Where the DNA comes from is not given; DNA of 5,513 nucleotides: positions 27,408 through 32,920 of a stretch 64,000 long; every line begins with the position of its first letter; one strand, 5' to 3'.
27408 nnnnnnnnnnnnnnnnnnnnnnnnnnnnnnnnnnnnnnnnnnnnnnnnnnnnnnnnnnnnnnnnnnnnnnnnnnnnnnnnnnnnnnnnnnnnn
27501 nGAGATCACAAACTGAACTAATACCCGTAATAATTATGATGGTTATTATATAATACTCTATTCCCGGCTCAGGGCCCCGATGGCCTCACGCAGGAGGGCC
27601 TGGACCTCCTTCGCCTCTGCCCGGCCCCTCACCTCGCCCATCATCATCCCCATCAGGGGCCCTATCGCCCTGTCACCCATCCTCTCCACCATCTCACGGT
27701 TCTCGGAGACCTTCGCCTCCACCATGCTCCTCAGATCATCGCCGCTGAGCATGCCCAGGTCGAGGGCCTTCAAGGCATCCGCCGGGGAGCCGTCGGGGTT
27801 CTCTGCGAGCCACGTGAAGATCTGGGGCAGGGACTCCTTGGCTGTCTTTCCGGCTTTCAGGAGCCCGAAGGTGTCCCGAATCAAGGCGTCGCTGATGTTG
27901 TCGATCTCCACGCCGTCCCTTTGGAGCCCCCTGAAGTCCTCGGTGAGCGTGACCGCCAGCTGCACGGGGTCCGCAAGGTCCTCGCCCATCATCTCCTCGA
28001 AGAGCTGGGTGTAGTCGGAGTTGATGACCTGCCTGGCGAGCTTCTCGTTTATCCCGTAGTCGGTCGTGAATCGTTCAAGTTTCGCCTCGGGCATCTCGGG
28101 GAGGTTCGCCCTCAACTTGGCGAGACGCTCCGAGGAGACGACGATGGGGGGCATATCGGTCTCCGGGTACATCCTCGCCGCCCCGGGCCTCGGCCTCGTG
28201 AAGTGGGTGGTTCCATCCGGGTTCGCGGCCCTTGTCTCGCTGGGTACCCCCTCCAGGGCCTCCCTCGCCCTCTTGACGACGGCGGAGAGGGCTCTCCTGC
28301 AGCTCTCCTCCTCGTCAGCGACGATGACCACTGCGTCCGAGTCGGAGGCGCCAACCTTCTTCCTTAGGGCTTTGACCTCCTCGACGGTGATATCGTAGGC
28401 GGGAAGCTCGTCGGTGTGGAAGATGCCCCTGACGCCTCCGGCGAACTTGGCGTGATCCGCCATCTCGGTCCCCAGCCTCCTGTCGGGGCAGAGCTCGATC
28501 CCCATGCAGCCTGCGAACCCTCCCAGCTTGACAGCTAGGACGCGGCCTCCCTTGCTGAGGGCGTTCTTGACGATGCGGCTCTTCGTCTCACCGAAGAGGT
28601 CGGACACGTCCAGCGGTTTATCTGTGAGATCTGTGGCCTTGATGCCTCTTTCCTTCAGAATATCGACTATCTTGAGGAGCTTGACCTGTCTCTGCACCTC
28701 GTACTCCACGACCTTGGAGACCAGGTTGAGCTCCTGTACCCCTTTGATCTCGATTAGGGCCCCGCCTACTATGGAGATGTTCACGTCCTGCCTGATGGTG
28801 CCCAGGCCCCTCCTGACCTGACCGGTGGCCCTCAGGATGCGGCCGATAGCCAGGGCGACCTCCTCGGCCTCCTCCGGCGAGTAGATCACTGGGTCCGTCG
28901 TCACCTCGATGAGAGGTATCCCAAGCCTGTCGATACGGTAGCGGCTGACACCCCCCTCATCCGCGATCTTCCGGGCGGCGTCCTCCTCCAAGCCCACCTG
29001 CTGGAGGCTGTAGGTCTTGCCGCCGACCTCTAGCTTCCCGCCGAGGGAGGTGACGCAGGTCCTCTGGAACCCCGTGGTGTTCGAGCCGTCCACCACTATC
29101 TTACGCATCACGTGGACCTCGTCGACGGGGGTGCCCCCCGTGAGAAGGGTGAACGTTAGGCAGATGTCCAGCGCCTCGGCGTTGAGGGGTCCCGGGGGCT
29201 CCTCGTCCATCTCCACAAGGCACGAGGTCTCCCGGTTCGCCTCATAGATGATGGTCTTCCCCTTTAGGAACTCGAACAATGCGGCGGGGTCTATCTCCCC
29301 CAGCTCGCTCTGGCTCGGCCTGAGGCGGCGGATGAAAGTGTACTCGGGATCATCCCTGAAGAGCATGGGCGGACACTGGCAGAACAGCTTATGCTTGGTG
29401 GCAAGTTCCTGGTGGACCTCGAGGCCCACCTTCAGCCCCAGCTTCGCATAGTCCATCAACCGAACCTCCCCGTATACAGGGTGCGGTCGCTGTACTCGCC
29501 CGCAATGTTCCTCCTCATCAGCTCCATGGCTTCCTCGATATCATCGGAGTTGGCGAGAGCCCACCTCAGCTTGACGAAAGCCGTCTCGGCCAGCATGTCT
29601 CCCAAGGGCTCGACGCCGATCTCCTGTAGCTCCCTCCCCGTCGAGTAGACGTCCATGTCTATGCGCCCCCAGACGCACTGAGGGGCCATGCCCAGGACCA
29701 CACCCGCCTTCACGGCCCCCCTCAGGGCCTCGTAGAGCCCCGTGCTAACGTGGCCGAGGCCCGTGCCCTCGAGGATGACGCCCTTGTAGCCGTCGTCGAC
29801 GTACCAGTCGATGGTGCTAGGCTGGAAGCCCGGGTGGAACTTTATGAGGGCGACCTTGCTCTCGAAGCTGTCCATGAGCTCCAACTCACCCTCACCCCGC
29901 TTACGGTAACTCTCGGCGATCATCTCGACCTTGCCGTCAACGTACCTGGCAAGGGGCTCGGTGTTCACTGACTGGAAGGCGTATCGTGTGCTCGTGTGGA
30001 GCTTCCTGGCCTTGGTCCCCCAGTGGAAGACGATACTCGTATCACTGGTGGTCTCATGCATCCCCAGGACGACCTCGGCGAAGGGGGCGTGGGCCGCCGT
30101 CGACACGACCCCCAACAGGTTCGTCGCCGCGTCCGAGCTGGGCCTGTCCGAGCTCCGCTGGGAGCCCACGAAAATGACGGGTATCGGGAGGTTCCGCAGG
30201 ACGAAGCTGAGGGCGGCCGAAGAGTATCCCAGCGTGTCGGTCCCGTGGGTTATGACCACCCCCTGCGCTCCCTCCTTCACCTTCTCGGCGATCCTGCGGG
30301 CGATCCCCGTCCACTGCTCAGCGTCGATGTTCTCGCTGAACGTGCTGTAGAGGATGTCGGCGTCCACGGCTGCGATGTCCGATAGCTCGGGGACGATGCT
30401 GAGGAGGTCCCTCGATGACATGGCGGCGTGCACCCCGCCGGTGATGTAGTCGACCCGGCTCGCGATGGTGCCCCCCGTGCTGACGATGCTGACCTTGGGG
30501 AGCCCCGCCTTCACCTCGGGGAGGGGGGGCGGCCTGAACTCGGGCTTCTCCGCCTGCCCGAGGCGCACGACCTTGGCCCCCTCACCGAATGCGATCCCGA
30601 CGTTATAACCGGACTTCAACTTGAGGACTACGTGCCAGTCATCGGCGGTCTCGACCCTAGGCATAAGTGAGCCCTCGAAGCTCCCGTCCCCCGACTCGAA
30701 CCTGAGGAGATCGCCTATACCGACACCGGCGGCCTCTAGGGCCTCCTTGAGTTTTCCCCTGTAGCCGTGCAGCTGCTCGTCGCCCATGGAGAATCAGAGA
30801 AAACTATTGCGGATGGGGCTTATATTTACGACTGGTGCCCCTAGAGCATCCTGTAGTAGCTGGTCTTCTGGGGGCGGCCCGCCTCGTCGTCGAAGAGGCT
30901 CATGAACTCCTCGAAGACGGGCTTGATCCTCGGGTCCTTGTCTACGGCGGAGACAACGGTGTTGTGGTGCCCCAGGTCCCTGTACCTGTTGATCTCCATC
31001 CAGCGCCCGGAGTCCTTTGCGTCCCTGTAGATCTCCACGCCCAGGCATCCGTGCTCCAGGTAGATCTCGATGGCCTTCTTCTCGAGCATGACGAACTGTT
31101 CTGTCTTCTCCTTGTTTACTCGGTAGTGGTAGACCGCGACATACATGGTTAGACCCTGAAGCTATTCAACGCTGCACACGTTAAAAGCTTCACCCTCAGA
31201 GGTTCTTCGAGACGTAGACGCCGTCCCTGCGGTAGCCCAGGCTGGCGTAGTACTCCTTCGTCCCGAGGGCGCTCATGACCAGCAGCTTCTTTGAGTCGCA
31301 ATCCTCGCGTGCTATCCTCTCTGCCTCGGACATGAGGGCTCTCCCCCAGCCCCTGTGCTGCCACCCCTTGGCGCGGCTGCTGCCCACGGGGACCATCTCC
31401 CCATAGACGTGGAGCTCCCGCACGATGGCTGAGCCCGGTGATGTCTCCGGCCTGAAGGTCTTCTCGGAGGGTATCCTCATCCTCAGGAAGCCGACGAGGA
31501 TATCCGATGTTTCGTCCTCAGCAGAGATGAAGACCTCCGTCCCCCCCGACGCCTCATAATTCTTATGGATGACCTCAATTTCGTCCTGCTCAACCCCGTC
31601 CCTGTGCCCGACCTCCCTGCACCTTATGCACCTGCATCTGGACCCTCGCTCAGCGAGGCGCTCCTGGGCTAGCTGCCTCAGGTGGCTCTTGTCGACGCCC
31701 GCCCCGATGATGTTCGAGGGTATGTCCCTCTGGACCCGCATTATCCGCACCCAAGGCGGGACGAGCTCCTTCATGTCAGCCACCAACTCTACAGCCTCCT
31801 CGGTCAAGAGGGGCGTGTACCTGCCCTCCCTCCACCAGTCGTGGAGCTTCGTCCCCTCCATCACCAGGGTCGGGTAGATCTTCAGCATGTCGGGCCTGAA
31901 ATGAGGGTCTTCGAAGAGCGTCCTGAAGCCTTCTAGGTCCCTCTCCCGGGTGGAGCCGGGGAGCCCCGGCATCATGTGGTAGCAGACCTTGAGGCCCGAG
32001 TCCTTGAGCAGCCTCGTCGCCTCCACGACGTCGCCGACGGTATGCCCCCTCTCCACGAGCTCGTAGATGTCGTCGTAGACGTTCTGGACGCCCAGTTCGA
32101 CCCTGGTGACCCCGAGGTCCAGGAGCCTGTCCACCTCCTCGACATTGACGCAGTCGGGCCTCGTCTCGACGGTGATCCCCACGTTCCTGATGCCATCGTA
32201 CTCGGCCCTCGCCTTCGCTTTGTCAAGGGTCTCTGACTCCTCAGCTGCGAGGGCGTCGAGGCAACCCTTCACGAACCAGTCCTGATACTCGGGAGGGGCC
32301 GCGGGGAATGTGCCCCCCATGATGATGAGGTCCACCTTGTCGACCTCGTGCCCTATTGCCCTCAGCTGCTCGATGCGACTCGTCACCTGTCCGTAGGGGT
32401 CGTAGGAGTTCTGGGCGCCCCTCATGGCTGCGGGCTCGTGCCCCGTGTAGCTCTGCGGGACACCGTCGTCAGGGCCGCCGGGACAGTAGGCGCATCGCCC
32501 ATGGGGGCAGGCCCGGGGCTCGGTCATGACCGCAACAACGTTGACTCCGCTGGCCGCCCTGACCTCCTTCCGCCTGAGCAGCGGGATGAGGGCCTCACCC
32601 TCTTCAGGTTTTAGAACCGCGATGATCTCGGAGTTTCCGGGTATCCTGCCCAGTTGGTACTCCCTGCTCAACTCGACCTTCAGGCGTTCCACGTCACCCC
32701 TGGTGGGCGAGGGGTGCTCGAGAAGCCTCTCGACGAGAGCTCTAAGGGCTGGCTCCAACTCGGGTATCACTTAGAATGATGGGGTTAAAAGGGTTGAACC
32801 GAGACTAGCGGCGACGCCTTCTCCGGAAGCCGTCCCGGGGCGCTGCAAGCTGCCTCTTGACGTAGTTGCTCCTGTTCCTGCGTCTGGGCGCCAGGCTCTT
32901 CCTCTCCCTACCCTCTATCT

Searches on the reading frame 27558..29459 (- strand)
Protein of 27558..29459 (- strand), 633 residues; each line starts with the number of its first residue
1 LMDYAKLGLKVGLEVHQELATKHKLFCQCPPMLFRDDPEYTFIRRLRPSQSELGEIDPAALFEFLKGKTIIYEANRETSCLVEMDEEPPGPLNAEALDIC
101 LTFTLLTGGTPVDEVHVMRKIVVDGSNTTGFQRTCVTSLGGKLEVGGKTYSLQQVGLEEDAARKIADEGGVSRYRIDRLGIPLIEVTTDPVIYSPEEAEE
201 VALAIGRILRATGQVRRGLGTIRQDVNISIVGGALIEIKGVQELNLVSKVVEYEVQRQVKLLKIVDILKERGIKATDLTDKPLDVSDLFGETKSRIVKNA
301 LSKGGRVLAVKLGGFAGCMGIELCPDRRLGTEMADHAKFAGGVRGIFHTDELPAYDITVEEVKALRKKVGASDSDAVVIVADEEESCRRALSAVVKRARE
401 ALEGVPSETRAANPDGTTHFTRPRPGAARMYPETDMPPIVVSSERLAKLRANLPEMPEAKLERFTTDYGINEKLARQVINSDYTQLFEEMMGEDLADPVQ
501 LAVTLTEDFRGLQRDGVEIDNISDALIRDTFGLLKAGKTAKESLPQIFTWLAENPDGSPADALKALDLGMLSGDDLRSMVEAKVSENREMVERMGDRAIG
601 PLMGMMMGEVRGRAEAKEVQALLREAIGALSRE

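Call 83: search_protein_families(library=pfam, proteins=[window:27558-29459:-], max_evalue=0.00001)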
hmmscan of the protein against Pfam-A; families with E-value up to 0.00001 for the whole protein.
window:27558-29459:- (633 aa): 3 families
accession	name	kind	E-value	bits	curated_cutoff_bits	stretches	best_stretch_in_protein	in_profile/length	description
PF02934.20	GatB_N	-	4e-54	184.1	23.4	1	10-445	2-275/277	GatB/GatE catalytic domain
PF02637.23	GatB_Yqey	-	2.6e-17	63.5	27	1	485-627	1-148/148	GatB domain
PF02938.19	GAD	-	3.4e-17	62.9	23.4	1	298-391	2-95/95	GAD domain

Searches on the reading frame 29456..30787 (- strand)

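Call 83: search_protein_families(library=pfam, proteins=[window:29456-30787:-], max_evalue=0.00001)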
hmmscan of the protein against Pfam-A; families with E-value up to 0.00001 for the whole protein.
window:29456-30787:- (443 aa): 3 families
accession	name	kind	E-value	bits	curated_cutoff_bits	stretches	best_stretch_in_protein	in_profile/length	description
PF00710.25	Asparaginase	-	7.9e-56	189.1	22.5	1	98-292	1-190/193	Asparaginase, N-terminal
PF17763.6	Asparaginase_C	-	1.1e-29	103.1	34.6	1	311-424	1-114/114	Glutaminase/Asparaginase C-terminal domain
PF18195.6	GatD_N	-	1.5e-13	50.4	25.7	1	24-70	3-49/54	GatD N-terminal domain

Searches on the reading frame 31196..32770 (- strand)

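Call 83: search_protein_families(library=pfam, proteins=[window:31196-32770:-], max_evalue=0.00001)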
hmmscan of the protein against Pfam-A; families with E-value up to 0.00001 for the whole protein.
window:31196-32770:- (524 aa): 3 families
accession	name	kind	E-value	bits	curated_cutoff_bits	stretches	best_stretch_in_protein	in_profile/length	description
PF16199.10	Radical_SAM_C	-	4.3e-26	91.3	31.9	1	293-373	1-84/85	Radical_SAM C-terminal domain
PF04055.27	Radical_SAM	-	2.4e-20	73.8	29.5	1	86-276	5-157/166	Radical SAM superfamily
PF23613.1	ELP3_N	-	3.3e-13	49.8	27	1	8-73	4-70/70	ELP3 N-terminal domain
